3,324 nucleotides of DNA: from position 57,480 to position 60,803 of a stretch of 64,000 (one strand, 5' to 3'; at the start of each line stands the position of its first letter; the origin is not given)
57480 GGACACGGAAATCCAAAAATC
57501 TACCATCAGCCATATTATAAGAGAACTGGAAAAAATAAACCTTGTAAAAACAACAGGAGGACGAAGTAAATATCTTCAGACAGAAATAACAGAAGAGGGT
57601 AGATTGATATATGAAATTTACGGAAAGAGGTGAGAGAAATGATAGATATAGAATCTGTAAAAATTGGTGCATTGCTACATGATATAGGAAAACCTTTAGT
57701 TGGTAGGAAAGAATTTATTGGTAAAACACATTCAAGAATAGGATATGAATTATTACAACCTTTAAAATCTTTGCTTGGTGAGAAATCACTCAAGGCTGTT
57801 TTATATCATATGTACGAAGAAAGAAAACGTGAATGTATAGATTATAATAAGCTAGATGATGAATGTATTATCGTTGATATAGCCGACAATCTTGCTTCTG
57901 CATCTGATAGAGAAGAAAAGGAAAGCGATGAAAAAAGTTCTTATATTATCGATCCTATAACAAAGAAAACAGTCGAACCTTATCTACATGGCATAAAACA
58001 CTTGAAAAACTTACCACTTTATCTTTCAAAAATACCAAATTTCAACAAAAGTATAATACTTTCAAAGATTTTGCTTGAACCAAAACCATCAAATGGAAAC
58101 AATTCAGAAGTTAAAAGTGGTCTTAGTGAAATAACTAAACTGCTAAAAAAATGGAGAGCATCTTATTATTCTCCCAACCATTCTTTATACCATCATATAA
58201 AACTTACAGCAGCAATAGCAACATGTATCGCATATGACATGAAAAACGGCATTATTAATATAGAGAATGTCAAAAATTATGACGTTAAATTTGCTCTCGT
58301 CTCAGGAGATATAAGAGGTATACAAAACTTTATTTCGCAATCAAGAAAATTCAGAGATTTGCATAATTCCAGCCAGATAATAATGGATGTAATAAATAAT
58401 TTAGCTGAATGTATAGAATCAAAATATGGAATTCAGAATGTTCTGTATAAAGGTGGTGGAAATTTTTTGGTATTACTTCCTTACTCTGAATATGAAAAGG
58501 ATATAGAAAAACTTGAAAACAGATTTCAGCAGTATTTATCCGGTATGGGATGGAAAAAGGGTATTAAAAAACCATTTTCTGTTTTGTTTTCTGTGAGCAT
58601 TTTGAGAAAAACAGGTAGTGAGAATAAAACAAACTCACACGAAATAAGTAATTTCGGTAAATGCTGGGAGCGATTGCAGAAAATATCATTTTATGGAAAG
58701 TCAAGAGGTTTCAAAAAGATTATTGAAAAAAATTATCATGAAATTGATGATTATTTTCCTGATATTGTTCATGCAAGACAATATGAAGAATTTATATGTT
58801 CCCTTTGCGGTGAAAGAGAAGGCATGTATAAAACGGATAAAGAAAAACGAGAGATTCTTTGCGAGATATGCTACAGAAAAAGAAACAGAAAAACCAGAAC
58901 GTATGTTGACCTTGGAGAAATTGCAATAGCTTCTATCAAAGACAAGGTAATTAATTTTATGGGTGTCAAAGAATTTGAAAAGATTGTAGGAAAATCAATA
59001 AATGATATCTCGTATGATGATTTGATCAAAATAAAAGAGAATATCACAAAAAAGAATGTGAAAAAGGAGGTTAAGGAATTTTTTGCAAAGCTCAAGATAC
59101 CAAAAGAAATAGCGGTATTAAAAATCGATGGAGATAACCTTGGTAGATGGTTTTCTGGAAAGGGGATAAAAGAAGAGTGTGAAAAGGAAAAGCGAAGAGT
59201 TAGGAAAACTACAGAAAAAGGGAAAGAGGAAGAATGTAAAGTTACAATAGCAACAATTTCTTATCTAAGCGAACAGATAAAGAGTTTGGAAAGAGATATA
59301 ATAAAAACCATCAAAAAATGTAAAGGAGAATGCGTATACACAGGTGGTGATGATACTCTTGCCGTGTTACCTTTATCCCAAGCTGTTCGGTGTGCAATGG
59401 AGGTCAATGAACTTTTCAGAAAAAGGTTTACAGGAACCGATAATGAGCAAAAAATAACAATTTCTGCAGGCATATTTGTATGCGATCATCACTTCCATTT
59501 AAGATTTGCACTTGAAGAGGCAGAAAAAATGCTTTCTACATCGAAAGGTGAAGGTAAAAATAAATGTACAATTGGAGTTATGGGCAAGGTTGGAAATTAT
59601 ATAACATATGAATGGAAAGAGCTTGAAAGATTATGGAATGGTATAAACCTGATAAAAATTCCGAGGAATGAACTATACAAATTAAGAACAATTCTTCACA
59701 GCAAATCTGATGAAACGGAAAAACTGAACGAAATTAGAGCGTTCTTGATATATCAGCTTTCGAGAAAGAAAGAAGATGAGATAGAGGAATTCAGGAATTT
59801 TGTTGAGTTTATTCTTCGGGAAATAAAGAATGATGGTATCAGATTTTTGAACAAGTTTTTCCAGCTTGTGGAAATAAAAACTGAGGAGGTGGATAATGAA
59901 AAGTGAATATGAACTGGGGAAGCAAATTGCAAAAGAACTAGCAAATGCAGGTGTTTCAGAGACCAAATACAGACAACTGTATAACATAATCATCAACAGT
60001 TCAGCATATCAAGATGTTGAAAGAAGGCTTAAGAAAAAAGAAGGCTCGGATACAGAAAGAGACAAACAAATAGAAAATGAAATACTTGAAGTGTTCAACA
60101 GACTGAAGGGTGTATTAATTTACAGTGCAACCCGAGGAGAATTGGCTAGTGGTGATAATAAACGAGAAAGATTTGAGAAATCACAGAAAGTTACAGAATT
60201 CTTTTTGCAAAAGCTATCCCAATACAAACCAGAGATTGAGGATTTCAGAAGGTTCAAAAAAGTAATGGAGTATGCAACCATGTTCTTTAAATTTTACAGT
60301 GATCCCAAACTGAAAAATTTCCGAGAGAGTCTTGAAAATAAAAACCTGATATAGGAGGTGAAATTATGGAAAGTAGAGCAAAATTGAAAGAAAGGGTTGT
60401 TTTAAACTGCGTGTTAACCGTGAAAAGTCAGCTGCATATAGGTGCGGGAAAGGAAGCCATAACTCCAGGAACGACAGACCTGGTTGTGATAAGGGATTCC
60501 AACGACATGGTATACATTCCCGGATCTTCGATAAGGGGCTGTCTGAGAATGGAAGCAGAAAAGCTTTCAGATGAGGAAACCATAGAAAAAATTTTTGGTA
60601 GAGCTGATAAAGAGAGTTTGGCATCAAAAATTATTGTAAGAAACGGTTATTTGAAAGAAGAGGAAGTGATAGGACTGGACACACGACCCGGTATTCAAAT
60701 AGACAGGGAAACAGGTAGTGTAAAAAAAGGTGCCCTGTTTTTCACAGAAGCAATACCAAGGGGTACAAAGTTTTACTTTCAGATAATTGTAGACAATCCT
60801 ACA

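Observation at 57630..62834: Minimal type III effector that fits neither III-A nor III-D cleanly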

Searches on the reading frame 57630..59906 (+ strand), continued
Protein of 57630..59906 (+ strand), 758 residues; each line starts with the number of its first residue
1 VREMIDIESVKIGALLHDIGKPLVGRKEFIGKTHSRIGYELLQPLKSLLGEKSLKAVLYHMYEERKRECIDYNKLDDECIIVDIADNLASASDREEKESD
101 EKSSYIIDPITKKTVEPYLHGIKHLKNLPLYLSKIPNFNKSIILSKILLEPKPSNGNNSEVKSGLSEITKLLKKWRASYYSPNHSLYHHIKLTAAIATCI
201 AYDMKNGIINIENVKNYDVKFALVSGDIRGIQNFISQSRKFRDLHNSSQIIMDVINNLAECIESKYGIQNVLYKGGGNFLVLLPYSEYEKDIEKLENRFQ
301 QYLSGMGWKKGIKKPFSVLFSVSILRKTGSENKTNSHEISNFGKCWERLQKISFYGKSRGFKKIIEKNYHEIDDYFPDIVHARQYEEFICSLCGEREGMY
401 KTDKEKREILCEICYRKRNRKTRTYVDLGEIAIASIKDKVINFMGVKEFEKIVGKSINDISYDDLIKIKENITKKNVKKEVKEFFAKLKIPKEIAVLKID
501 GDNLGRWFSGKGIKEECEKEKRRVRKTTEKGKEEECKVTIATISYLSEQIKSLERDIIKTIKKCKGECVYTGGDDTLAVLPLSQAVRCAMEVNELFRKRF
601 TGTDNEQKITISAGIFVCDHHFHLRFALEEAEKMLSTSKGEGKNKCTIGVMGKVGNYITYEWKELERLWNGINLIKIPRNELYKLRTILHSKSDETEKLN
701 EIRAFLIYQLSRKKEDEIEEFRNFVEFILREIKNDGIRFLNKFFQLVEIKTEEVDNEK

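Call 70: find_related_loci(query=A5, collection=genome_contigs, flank=8000)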
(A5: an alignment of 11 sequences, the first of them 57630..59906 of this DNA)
Query A5 (758 aa) in genome_contigs; peptide patterns used: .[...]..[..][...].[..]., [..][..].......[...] (x = any residue, [..] = any of these).
599 stretches matched a pattern (row limit reached: there are more); 404 encode a relative of the query (tblastn E <= 1e-3); the best 80 are kept; 80 distinct loci.
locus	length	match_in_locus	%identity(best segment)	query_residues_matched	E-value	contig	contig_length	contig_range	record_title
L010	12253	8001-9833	25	4-706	3e-37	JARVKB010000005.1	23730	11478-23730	MAG: Nitrososphaeria archaeon isolate DRTY6_bin.138 NODE_4877_length_23730_cov_2.39398, whole genome shotgun sequence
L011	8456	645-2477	25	4-706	2e-37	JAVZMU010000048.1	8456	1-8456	MAG: Nitrososphaerales archaeon isolate DRTY-6_201912_bins_25 DRTY-6_201912_bins_25_scaffold_48, whole genome shotgun se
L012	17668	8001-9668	24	4-668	1e-35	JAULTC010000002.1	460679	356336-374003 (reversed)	MAG: Candidatus Methanosuratincola sp. GD_Cm_T35_P0_bin.90 NODE_13_length_460679_cov_18.859199, whole genome shotgun seq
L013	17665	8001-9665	26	6-675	8e-35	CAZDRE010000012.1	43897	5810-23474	MAG TPA_asm: uncultured Candidatus Bathyarchaeia archaeon isolate SRP338002_co1_87 genome assembly, contig: NODE_784_len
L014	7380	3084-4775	25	4-675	2e-32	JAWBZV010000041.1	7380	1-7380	MAG: Candidatus Bathyarchaeia archaeon isolate JZ-1_201901_bins_74 JZ-1_201901_bins_74_scaffold_41, whole genome shotgun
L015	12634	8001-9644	23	10-668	1e-30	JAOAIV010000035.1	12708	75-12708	MAG: Candidatus Bathyarchaeota archaeon isolate SKW11 NODE_35_length_12708_cov_2.650780, whole genome shotgun sequence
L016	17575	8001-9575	22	14-655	1e-28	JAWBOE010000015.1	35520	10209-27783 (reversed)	MAG: Candidatus Bathyarchaeia archaeon isolate HHBFW-2_201803_bins_186 HHBFW-2_201803_bins_186_scaffold_15, whole genome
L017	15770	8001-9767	24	2-698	2e-28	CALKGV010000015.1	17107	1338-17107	MAG: uncultured archaeon isolate S1_Bin_METABAT__95 genome assembly, contig: c_000001636760, whole genome shotgun sequen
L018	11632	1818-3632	28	8-726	4e-27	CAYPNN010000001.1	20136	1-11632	MAG TPA_asm: uncultured Candidatus Bathyarchaeia archaeon isolate binchicken_co178_193 genome assembly, contig: NODE_353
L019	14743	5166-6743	24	6-649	1e-25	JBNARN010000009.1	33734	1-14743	MAG: Candidatus Bathyarchaeales archaeon isolate Kamch4316-2DMB-16 bin3.fa-9, whole genome shotgun sequence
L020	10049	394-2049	22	7-668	4e-23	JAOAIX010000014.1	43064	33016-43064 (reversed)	MAG: Candidatus Bathyarchaeota archaeon isolate SKW112 NODE_14_length_43064_cov_5.133566, whole genome shotgun sequence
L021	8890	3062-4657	25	185-716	1e-22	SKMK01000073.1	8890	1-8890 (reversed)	MAG: Syntrophomonadaceae bacterium isolate CSSed162cmA_245 CSSed16-2cmA-31554, whole genome shotgun sequence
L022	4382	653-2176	25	17-639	1e-22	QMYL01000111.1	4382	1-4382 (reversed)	MAG: Candidatus Bathyarchaeota archaeon isolate B17_G17 B17_Guay17_scaffold_11187, whole genome shotgun sequence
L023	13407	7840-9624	31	7-689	3e-24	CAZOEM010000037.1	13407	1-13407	MAG TPA_asm: uncultured Halobacteria archaeon isolate binchicken_co116_93 genome assembly, contig: NODE_4853_length_1340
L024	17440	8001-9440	25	223-675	7e-21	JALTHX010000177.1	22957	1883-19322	MAG: Caldisericaceae bacterium isolate S016_metabat2_scaf2bin.137 S016_NODE_424_length_22957_cov_5.224704, whole genome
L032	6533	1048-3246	24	3-688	3e-19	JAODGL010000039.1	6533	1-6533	MAG: Methanosarcinales archaeon isolate Flange_M5_B8-AMOR_1b 1-CGB-Flange_contig_4192, whole genome shotgun sequence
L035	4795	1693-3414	23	182-720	9e-18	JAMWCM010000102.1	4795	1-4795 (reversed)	MAG: Candidatus Omnitrophota bacterium isolate QZM4_1.bins.105.Tibet NODE_53952_length_4795_cov_3.151671, whole genome s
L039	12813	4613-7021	21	10-714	2e-16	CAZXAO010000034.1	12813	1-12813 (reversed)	MAG TPA_asm: uncultured bacterium isolate SRP163575_co1_380 genome assembly, contig: NODE_10703_length_12813_cov_4.26211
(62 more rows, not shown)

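Call 82: search_protein_families(library=ncbifam, proteins=[L032:42-1016:+, L035:8-1048:+, L039:3509-4579:+], max_evalue=0.001)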
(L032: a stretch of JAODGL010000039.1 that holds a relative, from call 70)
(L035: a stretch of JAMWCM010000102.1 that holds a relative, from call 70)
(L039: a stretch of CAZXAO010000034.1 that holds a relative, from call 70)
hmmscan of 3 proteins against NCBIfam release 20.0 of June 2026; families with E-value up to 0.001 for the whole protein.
L032:42-1016:+ (324 aa): 1 family
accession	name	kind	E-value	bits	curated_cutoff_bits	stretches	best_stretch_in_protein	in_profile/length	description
TIGR02674.1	cas_cyan_RAMP_2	equivalog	4.4e-05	22.8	177.3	1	14-89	4-82/402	type III-D CRISPR-associated RAMP protein Csx10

L035:8-1048:+ (346 aa): 1 family
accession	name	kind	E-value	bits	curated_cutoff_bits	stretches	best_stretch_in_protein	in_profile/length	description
TIGR01877.1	cas_cas6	equivalog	1.5e-07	32.1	58.65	1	207-339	76-200/200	CRISPR-associated endoribonuclease Cas6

L039:3509-4579:+ (356 aa): 1 family
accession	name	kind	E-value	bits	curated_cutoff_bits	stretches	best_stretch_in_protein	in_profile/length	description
TIGR01877.1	cas_cas6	equivalog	0.00053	20.5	58.65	0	225-352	79-199/200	CRISPR-associated endoribonuclease Cas6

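Call 97: search_protein_families(library=padloc, proteins=[L002:8291-8974:-, L004:7695-8447:-], max_evalue=0.01)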
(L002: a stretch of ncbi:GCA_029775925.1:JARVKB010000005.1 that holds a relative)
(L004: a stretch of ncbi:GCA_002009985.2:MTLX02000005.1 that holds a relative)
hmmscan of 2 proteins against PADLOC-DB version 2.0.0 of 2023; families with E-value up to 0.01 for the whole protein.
L002:8291-8974:- (227 aa): 12 families
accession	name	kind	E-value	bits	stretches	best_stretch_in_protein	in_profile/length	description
PDLC01987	CARF_m5--CARF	-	5.6e-14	50.6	1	36-212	22-193/195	-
PDLC01037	Csx1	-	1.9e-07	28.9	1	145-219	47-122/320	ARF+Nuclease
PDLC01880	CARF4--CARF_PDDEXK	-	2.7e-06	24.9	1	151-221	60-128/364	-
PDLC01887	CARF4--CARF_PDDEXK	-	3.7e-06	24.7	1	154-209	60-114/285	-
PDLC01438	Csa3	-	1.5e-05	23.2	1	6-75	137-200/305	"CAS-I,CAS-II,CAS-III,CAS-IV,CAS-V,CAS-VI; associated_signaling"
PDLC01860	CARF3--CARF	-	3.3e-05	22.1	1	15-72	141-197/210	-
PDLC01168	CARF_2M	-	0.00014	19.8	1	100-209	85-188/200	"CARF, 2 TMs"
PDLC01720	Csa3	-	0.00099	17.6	1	17-72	25-85/118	Csa3_1_CAS-I-II-III-IV-V-VI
PDLC01866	CARF3--CARF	-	0.002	16.1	0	17-70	139-191/207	-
PDLC01031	Csx1/Csm6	-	0.003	15.1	1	97-192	10-101/357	CARF+HEPN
PDLC01802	CARF1--CARF_HEPN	-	0.006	13.5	1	146-209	57-119/388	-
PDLC01853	CARF3--CARF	-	0.0088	13.7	0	14-66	135-188/209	-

L004:7695-8447:- (250 aa): 0 families

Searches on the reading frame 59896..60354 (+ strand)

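Call 5: search_protein_families(library=ncbifam, proteins=[window:59896-60354:+], max_evalue=1)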
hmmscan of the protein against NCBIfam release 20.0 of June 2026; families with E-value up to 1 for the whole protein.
window:59896-60354:+ (152 aa): 0 families

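Call 6: search_protein_families(library=pfam, proteins=[window:59896-60354:+], max_evalue=1)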
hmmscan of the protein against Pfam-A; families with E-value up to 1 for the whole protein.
window:59896-60354:+ (152 aa): 3 families
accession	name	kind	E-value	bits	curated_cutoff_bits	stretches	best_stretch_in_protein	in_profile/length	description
PF03750.18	Csm2_III-A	-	0.00025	22.2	24.8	1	8-135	11-113/115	Csm2 Type III-A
PF08439.15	Peptidase_M3_N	-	0.032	14.9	25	0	99-122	10-35/70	Oligopeptidase F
PF15145.11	DUF4577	-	0.12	12.8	27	1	30-71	84-124/128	Domain of unknown function (DUF4577)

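Call 7: search_protein_families(library=padloc, proteins=[window:59896-60354:+], max_evalue=1)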
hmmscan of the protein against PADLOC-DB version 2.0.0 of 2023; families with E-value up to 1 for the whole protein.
window:59896-60354:+ (152 aa): 4 families
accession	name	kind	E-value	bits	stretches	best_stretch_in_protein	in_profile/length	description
PDLC01612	Csm2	-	1.6e-06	27.2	1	7-134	8-100/101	CAS-III-A; effector_SS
PDLC02043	Cas6d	-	0.017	12.9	1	60-114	85-140/273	-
PDLC01012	Csm2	-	0.076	11.4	1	4-135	29-136/139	Csm2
PDLC01260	Csm2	-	0.65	9.1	0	22-134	3-85/86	CAS-III-A; effector_SS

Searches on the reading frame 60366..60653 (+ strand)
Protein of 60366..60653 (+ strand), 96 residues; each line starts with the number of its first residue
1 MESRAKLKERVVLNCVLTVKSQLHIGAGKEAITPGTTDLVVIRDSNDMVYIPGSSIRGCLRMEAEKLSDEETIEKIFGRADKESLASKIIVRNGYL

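Call 94: search_solved_structures(query=window:60366-60653:+, max_evalue=1, show_alignments=5)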
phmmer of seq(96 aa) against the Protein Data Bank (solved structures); distinct sequences matched with E-value up to 1: 31.
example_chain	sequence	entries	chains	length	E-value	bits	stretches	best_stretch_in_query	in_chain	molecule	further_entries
4qts_C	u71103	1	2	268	8.5e-10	41.9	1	6-66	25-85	CRISPR type III-associated RAMP protein Csm3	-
9wxh_D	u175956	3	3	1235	2.5e-06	30.8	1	18-80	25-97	TIGR03986 family CRISPR-associated RAMP protein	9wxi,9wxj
6nue_C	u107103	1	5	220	2e-05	27.9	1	14-78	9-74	CRISPR type III-associated RAMP protein Csm3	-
5yjd_A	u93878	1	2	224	3.9e-05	27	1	11-63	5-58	Csm3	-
6nbt_A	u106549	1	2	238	4.8e-05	26.7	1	10-63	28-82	CRISPR-associated protein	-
8s9t_D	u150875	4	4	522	4.9e-05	26.7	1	13-91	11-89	Cas7-2x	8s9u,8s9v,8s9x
7uzw_A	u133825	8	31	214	5.7e-05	26.5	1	11-63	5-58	CRISPR system Cms endoribonuclease Csm3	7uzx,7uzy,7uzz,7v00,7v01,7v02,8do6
6ifn_F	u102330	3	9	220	7e-05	26.2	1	14-78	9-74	Type III-A CRISPR-associated RAMP protein Csm3 | CRISPR system Cms endoribonuclease Csm3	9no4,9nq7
9no4_G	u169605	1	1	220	7.1e-05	26.2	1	14-78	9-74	CRISPR system Cms endoribonuclease Csm3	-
6ae2_A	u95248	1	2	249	0.00018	24.9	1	4-79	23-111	Csm3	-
6muu_C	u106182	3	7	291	0.00024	24.5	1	10-66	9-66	Uncharacterized protein Csm3 | Csm3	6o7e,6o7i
6iqw_C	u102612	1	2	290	0.00024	24.5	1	11-66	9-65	Csm3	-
6nud_C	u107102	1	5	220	0.00025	24.4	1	14-78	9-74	CRISPR type III-associated RAMP protein Csm3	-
9ash_F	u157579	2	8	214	0.00026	24.4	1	11-67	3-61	CRISPR system Cms endoribonuclease Csm3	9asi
6ifk_G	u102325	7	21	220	0.00035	24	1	14-78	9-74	Type III-A CRISPR-associated RAMP protein Csm3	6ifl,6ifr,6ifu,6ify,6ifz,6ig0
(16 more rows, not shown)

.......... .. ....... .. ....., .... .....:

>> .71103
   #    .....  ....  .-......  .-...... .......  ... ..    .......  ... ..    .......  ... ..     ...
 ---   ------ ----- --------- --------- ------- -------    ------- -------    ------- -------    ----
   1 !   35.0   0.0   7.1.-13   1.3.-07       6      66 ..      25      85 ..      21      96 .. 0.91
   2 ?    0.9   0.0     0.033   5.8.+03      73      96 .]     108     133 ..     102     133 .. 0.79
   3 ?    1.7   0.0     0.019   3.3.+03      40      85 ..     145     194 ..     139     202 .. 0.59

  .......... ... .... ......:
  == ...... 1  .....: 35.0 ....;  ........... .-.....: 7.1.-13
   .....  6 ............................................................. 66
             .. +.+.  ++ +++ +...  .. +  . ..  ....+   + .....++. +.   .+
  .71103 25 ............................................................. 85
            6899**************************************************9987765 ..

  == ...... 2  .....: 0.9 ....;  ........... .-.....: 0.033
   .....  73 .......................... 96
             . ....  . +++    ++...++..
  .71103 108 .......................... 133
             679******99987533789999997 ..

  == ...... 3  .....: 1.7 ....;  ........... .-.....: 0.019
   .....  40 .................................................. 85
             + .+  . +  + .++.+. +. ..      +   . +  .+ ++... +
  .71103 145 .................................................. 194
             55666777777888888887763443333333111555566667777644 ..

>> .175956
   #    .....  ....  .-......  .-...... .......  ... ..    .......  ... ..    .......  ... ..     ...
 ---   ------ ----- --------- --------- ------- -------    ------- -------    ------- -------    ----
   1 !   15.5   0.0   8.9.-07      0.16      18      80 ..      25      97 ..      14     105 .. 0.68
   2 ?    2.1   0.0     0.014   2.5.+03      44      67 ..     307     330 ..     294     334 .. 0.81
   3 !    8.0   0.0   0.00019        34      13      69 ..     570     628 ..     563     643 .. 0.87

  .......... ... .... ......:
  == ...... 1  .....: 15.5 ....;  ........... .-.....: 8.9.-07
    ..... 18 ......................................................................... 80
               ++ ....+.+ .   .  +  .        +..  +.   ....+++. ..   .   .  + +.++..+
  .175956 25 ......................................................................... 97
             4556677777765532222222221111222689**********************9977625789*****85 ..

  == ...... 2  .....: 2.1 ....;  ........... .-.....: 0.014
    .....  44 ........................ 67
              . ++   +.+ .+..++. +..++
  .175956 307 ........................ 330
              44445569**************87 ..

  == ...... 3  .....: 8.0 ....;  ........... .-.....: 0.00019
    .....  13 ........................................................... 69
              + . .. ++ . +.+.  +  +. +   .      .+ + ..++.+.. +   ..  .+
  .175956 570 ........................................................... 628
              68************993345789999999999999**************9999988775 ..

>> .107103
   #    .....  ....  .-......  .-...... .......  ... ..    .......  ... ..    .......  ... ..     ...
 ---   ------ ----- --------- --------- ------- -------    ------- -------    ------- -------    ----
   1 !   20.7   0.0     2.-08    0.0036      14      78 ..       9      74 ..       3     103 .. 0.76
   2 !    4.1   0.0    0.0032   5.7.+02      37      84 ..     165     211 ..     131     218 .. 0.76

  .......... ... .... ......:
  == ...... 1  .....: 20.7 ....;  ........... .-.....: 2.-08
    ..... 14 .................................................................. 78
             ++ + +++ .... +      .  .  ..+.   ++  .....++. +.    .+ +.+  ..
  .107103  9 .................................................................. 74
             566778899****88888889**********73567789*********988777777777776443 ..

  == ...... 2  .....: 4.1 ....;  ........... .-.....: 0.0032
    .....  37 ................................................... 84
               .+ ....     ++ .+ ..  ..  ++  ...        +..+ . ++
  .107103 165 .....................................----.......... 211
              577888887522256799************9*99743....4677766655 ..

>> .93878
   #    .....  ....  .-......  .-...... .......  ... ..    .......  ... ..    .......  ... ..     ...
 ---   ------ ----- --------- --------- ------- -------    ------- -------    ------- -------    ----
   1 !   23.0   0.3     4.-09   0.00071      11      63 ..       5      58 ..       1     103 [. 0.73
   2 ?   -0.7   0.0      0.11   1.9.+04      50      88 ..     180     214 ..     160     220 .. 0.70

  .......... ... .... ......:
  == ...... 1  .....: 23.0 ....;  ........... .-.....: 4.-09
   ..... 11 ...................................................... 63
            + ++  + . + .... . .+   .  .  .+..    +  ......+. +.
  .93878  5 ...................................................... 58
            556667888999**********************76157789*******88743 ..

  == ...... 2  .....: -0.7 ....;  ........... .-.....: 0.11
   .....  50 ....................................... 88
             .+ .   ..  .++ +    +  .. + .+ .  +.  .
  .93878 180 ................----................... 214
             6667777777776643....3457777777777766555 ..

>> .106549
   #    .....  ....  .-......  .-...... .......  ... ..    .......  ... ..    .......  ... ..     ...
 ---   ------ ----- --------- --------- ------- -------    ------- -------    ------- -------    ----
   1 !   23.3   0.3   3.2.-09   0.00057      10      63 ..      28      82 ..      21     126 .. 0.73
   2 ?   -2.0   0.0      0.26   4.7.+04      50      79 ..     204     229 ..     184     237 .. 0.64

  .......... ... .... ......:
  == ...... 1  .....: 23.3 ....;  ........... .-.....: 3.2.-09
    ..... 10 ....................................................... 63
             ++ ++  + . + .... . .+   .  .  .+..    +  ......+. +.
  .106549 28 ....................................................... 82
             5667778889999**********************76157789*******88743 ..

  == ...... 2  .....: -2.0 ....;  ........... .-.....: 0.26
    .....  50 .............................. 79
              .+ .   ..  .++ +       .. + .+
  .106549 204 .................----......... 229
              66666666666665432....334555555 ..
